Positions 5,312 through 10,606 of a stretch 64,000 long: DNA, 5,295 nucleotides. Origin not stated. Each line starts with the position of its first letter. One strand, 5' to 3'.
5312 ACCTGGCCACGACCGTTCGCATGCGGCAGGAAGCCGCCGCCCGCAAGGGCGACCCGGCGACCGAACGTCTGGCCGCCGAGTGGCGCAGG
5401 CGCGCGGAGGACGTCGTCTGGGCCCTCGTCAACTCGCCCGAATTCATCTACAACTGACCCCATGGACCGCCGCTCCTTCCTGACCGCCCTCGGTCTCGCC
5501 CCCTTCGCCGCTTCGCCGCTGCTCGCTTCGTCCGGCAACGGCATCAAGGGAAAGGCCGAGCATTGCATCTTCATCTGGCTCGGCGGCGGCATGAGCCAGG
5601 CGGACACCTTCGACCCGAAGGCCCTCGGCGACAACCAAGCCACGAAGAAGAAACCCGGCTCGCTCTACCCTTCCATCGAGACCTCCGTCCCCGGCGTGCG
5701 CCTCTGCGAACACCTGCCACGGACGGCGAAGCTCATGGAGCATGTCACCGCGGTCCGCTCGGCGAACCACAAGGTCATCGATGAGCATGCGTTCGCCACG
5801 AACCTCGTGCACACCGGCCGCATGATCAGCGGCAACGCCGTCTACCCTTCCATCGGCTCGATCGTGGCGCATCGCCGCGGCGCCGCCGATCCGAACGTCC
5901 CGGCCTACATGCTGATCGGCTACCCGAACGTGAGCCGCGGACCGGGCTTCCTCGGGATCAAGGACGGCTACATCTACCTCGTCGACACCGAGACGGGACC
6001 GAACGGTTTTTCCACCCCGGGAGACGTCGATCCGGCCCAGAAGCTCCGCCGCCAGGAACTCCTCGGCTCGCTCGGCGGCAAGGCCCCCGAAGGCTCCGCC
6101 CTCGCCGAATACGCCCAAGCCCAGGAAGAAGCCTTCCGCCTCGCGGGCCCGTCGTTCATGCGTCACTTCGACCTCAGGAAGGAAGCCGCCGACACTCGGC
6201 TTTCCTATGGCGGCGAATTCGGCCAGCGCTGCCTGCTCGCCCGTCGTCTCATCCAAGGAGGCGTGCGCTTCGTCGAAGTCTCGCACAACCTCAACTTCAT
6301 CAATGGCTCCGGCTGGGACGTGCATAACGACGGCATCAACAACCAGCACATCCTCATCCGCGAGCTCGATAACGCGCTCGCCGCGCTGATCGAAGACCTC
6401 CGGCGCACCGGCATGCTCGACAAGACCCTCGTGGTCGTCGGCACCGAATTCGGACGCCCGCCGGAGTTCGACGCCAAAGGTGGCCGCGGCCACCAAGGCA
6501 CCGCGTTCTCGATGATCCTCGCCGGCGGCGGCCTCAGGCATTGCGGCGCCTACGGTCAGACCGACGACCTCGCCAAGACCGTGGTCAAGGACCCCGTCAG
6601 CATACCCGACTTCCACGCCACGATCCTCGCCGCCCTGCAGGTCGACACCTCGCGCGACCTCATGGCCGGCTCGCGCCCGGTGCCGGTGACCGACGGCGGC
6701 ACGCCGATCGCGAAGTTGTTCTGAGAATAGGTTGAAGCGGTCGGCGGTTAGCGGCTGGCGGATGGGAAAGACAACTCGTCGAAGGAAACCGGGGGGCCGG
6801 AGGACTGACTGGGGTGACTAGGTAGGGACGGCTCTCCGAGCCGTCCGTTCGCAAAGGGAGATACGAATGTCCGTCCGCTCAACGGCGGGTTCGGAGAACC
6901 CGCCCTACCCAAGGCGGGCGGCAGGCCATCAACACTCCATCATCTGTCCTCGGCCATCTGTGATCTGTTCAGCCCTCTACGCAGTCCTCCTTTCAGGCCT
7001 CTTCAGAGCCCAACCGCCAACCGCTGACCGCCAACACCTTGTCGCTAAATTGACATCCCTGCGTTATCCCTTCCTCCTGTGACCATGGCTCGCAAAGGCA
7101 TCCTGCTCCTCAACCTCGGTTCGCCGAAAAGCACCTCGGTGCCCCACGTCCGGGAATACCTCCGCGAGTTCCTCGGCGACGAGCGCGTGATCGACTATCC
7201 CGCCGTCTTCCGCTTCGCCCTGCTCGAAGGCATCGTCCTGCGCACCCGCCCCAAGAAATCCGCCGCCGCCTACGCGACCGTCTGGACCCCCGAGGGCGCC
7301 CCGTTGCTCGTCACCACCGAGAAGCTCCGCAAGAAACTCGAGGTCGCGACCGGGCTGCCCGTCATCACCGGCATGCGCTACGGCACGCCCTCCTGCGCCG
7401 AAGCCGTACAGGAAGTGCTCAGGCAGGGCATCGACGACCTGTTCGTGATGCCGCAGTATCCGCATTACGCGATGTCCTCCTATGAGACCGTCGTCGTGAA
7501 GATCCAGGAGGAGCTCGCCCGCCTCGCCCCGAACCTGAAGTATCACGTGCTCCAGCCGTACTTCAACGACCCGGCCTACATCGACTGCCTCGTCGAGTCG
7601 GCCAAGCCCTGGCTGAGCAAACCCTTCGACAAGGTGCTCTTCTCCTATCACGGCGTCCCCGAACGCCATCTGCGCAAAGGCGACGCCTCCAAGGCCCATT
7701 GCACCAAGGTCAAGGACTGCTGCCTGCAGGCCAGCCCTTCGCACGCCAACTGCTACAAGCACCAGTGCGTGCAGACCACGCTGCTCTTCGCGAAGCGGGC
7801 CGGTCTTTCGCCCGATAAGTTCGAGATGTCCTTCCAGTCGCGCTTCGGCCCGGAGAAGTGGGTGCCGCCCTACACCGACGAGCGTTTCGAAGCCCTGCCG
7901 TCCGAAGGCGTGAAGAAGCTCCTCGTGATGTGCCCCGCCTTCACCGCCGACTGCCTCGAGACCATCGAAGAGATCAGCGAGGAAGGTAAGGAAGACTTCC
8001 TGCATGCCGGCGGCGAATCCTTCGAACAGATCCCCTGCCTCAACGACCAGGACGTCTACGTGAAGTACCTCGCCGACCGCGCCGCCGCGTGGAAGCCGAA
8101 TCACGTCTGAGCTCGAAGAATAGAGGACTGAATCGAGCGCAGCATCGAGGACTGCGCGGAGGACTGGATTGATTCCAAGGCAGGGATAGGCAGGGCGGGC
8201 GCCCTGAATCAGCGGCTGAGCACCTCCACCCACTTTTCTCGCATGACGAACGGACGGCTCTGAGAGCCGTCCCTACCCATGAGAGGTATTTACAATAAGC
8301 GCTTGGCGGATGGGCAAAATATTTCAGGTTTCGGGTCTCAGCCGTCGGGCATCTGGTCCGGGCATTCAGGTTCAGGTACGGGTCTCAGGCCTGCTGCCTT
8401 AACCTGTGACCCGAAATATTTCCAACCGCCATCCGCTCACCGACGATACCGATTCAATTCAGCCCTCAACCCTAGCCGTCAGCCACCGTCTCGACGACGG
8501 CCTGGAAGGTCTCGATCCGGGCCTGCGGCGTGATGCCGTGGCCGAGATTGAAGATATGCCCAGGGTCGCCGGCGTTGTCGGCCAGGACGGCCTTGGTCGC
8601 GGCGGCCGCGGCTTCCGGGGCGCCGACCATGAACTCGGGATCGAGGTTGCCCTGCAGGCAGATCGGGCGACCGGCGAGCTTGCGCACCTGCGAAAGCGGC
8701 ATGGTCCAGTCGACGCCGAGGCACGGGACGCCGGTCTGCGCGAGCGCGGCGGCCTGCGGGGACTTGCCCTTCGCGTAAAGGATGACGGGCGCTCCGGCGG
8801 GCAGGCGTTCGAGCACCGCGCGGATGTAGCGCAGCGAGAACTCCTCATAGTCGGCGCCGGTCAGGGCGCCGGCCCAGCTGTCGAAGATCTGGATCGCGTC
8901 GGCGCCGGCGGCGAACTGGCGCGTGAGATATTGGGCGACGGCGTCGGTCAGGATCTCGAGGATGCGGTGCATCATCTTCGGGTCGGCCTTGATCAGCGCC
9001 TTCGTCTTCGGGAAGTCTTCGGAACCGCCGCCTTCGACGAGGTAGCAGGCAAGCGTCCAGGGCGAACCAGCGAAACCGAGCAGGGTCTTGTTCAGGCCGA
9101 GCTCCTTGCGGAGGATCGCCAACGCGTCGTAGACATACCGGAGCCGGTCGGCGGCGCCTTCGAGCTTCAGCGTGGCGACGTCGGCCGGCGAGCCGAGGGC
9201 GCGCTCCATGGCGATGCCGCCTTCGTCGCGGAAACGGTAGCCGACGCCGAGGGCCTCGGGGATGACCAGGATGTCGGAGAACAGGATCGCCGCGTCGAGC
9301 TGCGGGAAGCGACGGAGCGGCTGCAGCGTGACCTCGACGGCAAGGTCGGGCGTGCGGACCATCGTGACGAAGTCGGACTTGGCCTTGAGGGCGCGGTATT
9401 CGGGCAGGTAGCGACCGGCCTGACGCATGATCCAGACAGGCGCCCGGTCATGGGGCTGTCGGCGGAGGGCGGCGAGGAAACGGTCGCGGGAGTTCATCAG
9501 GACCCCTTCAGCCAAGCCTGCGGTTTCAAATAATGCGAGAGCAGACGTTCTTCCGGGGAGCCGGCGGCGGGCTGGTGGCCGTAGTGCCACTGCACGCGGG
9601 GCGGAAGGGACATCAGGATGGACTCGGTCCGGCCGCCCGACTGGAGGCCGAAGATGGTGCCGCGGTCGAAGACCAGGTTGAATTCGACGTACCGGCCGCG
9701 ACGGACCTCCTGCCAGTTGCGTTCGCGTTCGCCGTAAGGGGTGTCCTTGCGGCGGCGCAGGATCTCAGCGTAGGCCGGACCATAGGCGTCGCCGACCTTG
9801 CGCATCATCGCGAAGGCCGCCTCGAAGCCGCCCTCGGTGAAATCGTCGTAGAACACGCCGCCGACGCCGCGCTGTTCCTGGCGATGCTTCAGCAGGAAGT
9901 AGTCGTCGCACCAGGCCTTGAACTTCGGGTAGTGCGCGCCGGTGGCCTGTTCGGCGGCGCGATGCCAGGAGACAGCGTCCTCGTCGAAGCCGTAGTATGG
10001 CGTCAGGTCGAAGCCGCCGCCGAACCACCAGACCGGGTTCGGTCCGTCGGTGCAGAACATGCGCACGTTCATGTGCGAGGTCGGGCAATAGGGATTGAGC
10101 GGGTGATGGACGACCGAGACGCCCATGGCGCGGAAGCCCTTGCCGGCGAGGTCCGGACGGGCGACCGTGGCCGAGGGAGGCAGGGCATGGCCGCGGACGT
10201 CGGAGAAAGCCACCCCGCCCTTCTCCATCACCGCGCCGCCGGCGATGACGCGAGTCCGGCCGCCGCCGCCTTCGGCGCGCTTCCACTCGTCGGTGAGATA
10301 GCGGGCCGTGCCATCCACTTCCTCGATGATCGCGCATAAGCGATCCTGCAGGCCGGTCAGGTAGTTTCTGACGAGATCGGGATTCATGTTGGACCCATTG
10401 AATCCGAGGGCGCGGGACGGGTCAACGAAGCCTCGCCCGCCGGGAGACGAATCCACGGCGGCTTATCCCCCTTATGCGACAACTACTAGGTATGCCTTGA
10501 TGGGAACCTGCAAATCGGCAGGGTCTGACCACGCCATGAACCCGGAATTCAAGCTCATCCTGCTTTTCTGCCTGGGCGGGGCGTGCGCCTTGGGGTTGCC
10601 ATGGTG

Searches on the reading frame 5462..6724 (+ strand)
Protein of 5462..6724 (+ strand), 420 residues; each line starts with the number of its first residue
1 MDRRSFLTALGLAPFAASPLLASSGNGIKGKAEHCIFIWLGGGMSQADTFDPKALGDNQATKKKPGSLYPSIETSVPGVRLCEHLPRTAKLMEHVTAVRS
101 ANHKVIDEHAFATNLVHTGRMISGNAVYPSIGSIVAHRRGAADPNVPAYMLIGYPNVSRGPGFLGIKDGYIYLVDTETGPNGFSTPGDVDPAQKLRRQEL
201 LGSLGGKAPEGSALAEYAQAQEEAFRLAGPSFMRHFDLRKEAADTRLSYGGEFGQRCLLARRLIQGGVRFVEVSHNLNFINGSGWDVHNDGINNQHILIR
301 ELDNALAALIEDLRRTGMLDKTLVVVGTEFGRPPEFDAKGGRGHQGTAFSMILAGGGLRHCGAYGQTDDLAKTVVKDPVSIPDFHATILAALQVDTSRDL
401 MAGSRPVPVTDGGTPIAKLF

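Call 11: search_protein_families(library=pfam, proteins=[window:5462-6724:+], max_evalue=0.001)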
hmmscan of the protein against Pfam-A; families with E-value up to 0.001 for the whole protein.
window:5462-6724:+ (420 aa): 1 family
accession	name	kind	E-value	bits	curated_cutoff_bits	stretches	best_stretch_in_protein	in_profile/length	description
PF07394.17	DUF1501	-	1.1e-94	318.3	27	1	32-419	1-389/390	Protein of unknown function (DUF1501)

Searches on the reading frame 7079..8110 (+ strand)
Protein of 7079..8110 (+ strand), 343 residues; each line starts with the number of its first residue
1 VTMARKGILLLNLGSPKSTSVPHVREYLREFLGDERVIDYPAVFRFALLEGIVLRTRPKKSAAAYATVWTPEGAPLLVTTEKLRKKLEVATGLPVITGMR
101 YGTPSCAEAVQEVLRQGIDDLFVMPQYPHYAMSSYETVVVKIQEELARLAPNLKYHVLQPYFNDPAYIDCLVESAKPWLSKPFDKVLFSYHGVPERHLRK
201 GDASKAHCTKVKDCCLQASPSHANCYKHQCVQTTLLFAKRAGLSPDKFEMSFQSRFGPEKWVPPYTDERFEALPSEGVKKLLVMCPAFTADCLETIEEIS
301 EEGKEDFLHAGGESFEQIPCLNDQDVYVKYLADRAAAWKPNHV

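Call 11: search_protein_families(library=pfam, proteins=[window:7079-8110:+], max_evalue=0.001)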
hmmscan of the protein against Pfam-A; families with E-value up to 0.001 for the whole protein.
window:7079-8110:+ (343 aa): 1 family
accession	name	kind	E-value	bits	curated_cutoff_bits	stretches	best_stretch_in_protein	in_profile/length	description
PF00762.24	Ferrochelatase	-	6.4e-91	305.1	27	1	6-334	2-312/317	Ferrochelatase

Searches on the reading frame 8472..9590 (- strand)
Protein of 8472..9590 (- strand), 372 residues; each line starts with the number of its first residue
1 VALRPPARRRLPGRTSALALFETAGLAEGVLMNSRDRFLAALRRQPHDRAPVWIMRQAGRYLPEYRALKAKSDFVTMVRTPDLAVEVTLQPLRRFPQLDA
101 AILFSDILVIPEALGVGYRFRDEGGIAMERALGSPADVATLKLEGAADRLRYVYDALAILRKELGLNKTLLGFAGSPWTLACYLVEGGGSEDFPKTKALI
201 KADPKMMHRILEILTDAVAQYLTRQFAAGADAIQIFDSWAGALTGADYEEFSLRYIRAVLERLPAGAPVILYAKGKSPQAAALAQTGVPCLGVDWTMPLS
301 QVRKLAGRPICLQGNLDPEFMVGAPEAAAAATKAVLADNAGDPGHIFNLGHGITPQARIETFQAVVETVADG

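Call 11: search_protein_families(library=pfam, proteins=[window:8472-9590:-], max_evalue=0.001)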
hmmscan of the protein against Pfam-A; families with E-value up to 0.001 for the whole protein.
window:8472-9590:- (372 aa): 1 family
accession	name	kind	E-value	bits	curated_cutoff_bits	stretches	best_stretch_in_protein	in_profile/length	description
PF01208.23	URO-D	-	4.7e-121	404.5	23.9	1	34-370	2-344/346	Uroporphyrinogen decarboxylase (URO-D)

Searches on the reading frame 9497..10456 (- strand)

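Call 11: search_protein_families(library=pfam, proteins=[window:9497-10456:-], max_evalue=0.001)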
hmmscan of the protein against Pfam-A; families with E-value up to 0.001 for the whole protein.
window:9497-10456:- (319 aa): 1 family
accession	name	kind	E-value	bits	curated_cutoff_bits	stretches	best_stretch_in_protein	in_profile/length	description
PF01218.23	Coprogen_oxidas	-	6.3e-120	399.7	31.8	1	29-315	2-295/295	Coproporphyrinogen III oxidase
